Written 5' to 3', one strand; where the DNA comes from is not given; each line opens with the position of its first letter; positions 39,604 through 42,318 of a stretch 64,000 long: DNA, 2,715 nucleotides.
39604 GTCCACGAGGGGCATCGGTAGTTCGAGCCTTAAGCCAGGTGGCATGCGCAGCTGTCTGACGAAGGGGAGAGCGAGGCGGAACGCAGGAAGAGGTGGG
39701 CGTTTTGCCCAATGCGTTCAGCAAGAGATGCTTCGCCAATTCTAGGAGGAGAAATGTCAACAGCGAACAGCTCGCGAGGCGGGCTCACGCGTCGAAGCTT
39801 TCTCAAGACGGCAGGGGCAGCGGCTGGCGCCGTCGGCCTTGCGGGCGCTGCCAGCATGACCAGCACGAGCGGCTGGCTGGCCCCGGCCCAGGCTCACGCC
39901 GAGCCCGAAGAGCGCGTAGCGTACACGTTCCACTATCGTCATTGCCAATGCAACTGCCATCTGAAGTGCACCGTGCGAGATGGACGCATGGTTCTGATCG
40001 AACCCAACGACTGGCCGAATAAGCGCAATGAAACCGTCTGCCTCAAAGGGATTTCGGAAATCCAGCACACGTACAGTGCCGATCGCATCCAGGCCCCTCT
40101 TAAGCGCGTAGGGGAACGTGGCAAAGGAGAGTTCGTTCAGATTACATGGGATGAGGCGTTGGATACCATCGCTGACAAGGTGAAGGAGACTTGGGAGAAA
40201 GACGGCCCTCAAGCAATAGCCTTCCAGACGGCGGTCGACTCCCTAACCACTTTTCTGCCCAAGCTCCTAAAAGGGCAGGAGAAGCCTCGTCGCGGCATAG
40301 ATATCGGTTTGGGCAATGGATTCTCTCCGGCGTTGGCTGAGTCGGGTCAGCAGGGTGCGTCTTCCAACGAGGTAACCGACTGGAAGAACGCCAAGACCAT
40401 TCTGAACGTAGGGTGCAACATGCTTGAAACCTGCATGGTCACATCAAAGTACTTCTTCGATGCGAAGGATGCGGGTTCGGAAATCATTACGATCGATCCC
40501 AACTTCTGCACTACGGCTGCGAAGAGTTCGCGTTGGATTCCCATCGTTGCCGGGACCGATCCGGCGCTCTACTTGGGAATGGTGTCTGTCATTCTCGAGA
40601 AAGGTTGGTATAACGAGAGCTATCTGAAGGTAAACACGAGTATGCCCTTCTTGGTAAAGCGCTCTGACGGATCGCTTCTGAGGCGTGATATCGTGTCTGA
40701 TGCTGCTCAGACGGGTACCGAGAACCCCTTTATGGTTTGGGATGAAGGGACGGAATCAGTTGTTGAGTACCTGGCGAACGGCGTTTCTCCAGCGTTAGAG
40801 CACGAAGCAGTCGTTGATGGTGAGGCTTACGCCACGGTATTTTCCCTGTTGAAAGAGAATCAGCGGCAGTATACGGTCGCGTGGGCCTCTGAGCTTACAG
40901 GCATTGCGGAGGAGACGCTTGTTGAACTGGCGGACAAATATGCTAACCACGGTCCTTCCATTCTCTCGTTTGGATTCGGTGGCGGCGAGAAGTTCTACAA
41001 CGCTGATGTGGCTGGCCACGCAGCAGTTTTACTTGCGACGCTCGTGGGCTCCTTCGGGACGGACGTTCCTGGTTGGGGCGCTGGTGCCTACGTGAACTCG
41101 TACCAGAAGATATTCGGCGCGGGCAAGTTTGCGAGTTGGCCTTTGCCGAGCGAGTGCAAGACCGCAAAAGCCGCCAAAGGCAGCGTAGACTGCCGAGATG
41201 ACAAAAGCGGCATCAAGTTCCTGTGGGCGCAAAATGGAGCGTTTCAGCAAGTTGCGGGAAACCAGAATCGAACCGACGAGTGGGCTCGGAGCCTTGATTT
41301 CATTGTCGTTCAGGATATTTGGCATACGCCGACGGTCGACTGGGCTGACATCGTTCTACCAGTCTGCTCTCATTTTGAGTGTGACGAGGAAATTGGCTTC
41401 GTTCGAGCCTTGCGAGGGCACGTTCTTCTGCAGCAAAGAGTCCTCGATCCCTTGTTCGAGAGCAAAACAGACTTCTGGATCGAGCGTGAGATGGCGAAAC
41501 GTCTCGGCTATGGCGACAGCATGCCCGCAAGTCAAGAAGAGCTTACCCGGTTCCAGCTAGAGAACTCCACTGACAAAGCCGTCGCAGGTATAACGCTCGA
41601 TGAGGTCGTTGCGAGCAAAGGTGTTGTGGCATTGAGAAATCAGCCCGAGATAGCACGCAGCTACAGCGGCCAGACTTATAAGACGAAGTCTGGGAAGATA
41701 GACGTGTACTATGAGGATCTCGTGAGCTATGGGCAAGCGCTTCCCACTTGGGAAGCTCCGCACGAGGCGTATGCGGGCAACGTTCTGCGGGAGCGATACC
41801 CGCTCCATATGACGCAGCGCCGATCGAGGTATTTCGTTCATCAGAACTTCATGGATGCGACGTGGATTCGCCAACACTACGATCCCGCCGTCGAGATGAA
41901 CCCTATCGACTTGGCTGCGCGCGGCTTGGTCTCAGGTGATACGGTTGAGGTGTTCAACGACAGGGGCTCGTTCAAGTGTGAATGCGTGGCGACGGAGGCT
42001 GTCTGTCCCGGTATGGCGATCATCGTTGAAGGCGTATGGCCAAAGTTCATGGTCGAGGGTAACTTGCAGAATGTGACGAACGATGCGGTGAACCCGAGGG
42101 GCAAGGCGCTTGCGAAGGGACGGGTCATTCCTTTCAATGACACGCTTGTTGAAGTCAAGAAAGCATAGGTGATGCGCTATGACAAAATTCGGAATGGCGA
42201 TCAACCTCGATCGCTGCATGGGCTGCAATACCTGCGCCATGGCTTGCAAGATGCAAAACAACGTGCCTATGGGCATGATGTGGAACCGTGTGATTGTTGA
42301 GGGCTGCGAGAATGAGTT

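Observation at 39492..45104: Uncharacterised TAT-exported molybdopterin oxidoreductase (PsrABC-type) with TorD chaperone and AT-rich palindromic operator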

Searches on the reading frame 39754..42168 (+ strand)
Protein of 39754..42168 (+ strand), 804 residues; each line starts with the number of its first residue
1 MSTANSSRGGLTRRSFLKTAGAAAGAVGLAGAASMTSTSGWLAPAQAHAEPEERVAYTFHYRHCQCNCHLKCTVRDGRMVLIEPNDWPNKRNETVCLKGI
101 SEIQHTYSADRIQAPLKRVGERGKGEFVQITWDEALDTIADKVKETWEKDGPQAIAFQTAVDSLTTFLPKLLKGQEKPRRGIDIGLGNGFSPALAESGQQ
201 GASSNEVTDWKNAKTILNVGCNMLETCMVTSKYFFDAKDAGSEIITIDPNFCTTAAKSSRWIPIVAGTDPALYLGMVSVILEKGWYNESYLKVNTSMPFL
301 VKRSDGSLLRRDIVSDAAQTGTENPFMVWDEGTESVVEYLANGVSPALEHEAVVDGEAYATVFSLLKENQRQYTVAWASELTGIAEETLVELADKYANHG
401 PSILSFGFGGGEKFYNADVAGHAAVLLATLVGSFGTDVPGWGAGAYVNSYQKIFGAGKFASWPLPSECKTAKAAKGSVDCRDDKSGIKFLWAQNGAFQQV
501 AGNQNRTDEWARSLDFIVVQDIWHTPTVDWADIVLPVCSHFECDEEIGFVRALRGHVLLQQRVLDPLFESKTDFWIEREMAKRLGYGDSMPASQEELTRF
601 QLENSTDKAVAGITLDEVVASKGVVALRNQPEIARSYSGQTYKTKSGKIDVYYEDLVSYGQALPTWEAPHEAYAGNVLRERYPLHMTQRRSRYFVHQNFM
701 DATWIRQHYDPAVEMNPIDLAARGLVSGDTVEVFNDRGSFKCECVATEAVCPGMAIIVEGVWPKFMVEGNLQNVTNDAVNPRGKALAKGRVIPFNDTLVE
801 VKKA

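Call 10: search_protein_families(library=pfam, proteins=[window:39754-42168:+])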
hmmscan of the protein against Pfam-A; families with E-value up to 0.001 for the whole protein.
window:39754-42168:+ (804 aa): 4 families
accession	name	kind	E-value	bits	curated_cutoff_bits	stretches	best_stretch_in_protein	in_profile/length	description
PF00384.28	Molybdopterin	-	4.8e-40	138.1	24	1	111-583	1-353/353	Molybdopterin oxidoreductase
PF01568.27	Molydop_binding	-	5.8e-17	62.2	26.8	1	684-784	1-102/110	Molydopterin dinucleotide binding domain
PF04879.21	Molybdop_Fe4S4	-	0.00026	21.3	22.7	1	63-108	10-55/55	Molybdopterin oxidoreductase Fe4S4 domain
PF10518.14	TAT_signal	-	0.00039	20.7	22.7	1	11-30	2-21/21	TAT (twin-arginine translocation) pathway signal sequence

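Call 13: search_solved_structures(query=window:39754-42168:+, max_evalue=0.00001)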
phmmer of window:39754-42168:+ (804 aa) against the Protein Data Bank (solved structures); distinct sequences matched with E-value up to 0.00001: 64 (the best 60 are shown).
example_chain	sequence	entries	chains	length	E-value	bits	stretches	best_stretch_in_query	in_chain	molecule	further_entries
4ydd_A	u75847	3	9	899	6.6e-46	160.1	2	90-333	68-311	DMSO reductase family type II enzyme, molybdopterin subunit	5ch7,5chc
2vpw_A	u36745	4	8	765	1.3e-45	159.1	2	12-365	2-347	THIOSULFATE REDUCTASE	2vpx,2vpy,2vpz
5e7o_A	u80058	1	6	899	2.3e-45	158.3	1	90-333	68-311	DMSO reductase family type II enzyme, molybdopterin subunit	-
1eu1_A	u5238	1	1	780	8.4e-34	120.1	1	491-763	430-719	DIMETHYL SULFOXIDE REDUCTASE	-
9vap_A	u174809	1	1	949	2.6e-33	118.5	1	10-293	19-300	Formate dehydrogenase molybdopterin-binding subunit FdhA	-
1dms_A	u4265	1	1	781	8.2e-32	113.5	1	501-762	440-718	DMSO REDUCTASE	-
7l5i_A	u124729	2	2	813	2.9e-31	111.7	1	511-769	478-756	Trimethylamine-N-oxide reductase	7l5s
1e18_A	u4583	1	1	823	4.2e-31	111.1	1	502-762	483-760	DMSO REDUCTASE.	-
9h4t_A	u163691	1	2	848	5.3e-31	110.8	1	505-762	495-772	Trimethylamine-N-oxide reductase 1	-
7bkb_D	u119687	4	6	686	1.5e-30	109.3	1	58-292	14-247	Formate dehydrogenase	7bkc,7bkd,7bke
1dmr_A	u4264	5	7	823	1.5e-30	109.3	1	502-762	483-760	DMSO REDUCTASE | Dimethyl sulfoxide/trimethylamine N-oxide reductase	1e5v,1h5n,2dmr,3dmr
1e60_A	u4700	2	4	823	1.6e-30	109.2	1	502-762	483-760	Dimethyl sulfoxide/trimethylamine N-oxide reductase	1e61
4dmr_A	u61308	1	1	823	2.5e-30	108.6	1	502-762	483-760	DMSO REDUCTASE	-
2ivf_A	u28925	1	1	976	2.4e-29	105.4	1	92-450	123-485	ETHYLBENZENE DEHYDROGENASE ALPHA-SUBUNIT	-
7qv7_S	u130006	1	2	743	3.1e-27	98.4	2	53-292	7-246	Hydrogen dependent carbon dioxide reductase subunit FdhF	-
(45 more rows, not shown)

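Call 17: find_homologous_proteins(query=window:39754-42168:+, max_evalue=1e-20)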
Query window:39754-42168:+ (804 aa): 618 proteins with E <= 1e-20 among 8000 candidates; the best 120 are listed.
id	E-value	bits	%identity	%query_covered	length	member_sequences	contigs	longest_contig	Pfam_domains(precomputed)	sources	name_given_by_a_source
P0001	0.0e+0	1873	100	100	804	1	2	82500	PF00384.28,PF01568.28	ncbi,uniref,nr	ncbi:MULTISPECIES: molybdopterin-dependent oxidoreductase [unclassified Adlercreutzia]|uniref:molybd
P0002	0.0e+0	1738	91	100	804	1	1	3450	PF00384.28,PF01568.28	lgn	-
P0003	0.0e+0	1564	81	100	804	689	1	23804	PF00384.28,PF01568.28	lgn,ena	-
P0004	0.0e+0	1555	80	100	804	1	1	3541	PF00384.28,PF01568.28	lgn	-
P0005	0.0e+0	1554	80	100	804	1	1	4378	PF00384.28,PF01568.28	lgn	-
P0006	0.0e+0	1553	81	100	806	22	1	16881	PF00384.28,PF01568.28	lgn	-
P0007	0.0e+0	1553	80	100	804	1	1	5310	PF00384.28,PF01568.28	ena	-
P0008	0.0e+0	1552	80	100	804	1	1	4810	PF00384.28,PF01568.28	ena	-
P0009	0.0e+0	1551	80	100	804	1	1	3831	PF00384.28,PF01568.28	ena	-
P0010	0.0e+0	1551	80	100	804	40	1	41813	PF00384.28,PF01568.28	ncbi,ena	-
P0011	0.0e+0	1551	80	100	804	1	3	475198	PF00384.28,PF01568.28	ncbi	-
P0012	0.0e+0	1549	80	100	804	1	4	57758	PF00384.28,PF01568.28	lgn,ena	-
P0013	0.0e+0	1549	80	100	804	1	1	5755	PF00384.28,PF01568.28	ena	-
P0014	0.0e+0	1548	80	100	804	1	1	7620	PF00384.28,PF01568.28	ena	-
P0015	0.0e+0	1547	80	100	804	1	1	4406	PF00384.28,PF01568.28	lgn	-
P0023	0.0e+0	1286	68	100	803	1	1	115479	PF00384.28,PF01568.28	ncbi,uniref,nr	ncbi:molybdopterin-dependent oxidoreductase [Adlercreutzia sp. ZJ242]|uniref:molybdopterin-dependent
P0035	0.0e+0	1080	60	100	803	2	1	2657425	PF00384.28,PF01568.28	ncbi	-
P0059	2.3e-248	845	48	99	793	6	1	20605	PF00384.28,PF01568.28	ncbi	ncbi:MAG: molybdopterin-dependent oxidoreductase [Proteocatella sp.]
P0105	5.2e-230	784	47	100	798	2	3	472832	PF00384.28,PF01568.28,PF04879.22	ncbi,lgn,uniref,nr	ncbi:dehydrogenase [Slackia equolifaciens]|uniref:Dehydrogenase n=1 Tax=Slackia equolifaciens TaxID=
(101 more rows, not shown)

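Call 18: search_protein_families(library=ncbifam, proteins=[window:39754-42168:+], max_evalue=0.00001)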
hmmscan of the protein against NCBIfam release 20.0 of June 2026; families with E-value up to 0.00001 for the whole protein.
window:39754-42168:+ (804 aa): 25 families
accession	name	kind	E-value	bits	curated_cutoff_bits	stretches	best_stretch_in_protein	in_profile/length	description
TIGR02166.1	dmsA_ynfE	subfamily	2.4e-86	290.5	777.7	2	367-803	325-793/794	DMSO/selenate family reductase complex A subunit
TIGR03479.1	DMSO_red_II_alp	subfamily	1.1e-84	285.2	984.75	3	55-456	57-478/913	molybdopterin-dependent oxidoreductase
NF012032.0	PRK15488.1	equivalog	1.9e-59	201.5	694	2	11-292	3-278/759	thiosulfate reductase PhsA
TIGR01591.1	Fdh-alpha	equivalog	7.6e-58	196.1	666.25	2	63-293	5-236/672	formate dehydrogenase subunit alpha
NF011566.1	PRK14990.1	exception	3.1e-54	184.3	1600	2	373-803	351-813/814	dimethylsulfoxide reductase subunit A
NF041885.1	selenate_YnfE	exception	8.6e-54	182.6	1675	3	368-803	333-804/805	selenate/tellurate reductase subunit YnfE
TIGR00509.1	bisC_fam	subfamily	1e-52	179.4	1017.55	2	488-769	414-715/772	molybdopterin guanine dinucleotide-containing S/N-oxide reductase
NF041884.1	selenate_YnfF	exception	5.8e-48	163.4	1650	2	11-291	1-295/798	selenate/tellurate reductase subunit YnfF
NF047855.1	AssmNtatRedNasC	equivalog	4e-36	124.5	1100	2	63-296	29-264/708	assimilatory nitrate reductase catalytic subunit NasC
NF011682.0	PRK15102.1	equivalog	1.4e-35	122.6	909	2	502-765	486-767/829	trimethylamine-N-oxide reductase TorA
TIGR02164.1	torA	equivalog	1.3e-33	116.2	1465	2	502-764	482-762/824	trimethylamine-N-oxide reductase TorA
NF042978.1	EthbenzDh_ebdA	equivalog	2.2e-31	108.4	2000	1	91-447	122-485/977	ethylbenzene dehydrogenase subunit alpha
TIGR01553.1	formate-DH-alph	equivalog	3.7e-30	104.4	814.2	2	193-400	202-396/1009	formate dehydrogenase-N subunit alpha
NF010055.0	PRK13532.1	equivalog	4.6e-27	94.6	904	2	11-158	3-147/830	nitrate reductase catalytic subunit NapA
NF041714.1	arsenate_red_ArrA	equivalog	8.5e-26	90.3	1600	1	12-288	4-289/848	arsenate respiratory reductase molybdopterin-containing subunit ArrA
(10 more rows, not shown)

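Call 19: find_related_loci(query=window:39754-42168:+, collection=genome_contigs, flank=10000)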
Query window:39754-42168:+ (804 aa) in genome_contigs; peptide patterns used: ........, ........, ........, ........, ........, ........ (x = any residue, [..] = any of these).
25 stretches matched a pattern; 11 encode a relative of the query (tblastn E <= 1e-3); 11 distinct loci.
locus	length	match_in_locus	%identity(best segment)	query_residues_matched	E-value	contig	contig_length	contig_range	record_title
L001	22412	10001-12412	81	1-804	0e+0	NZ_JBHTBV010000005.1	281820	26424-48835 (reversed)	Gordonibacter pamelaeae strain CCUG 55131 GCM70025281_23, whole genome shotgun sequence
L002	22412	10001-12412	79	1-804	0e+0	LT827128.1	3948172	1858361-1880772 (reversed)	Gordonibacter sp. Marseille-P2775 genome assembly, chromosome: contig00001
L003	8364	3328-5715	78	7-804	0e+0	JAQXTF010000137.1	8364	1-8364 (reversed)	MAG: Eggerthellales bacterium isolate SUG1502 k141_350840, whole genome shotgun sequence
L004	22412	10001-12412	79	1-804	0e+0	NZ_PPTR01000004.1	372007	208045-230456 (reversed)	Gordonibacter sp. 28C NODE_4, whole genome shotgun sequence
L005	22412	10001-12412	79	1-804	0e+0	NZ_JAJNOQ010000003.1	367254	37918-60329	Paraeggerthella hominis strain NSJ-152 NSJ-152_ctg003, whole genome shotgun sequence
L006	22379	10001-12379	81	12-804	0e+0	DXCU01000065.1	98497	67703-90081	MAG TPA_asm: Candidatus Rubneribacter avistercoris isolate ChiGjej6B6-20359 ChiGjej6B6M5__C236819_L98497_SAMN08009849, w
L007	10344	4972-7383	77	1-804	0e+0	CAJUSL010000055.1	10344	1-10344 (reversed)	MAG TPA_asm: uncultured Eggerthellaceae bacterium isolate MGBC166049 genome assembly, contig: MGBC166049.55, whole genom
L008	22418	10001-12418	81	1-804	0e+0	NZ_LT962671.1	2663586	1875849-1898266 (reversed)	Raoultibacter massiliensis strain Marseille-P2849, whole genome shotgun sequence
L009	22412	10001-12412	78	1-804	0e+0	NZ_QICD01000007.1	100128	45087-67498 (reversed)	Paraeggerthella hongkongensis strain DSM 16106 DSM16106T_contig_007, whole genome shotgun sequence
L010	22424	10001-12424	49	1-804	0e+0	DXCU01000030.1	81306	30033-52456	MAG TPA_asm: Candidatus Rubneribacter avistercoris isolate ChiGjej6B6-20359 ChiGjej6B6M5__C111729_L81306_SAMN08009849, w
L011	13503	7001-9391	47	11-804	0e+0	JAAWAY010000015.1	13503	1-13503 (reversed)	MAG: Eggerthellaceae bacterium isolate ABMPRH_69_3 k141_151740, whole genome shotgun sequence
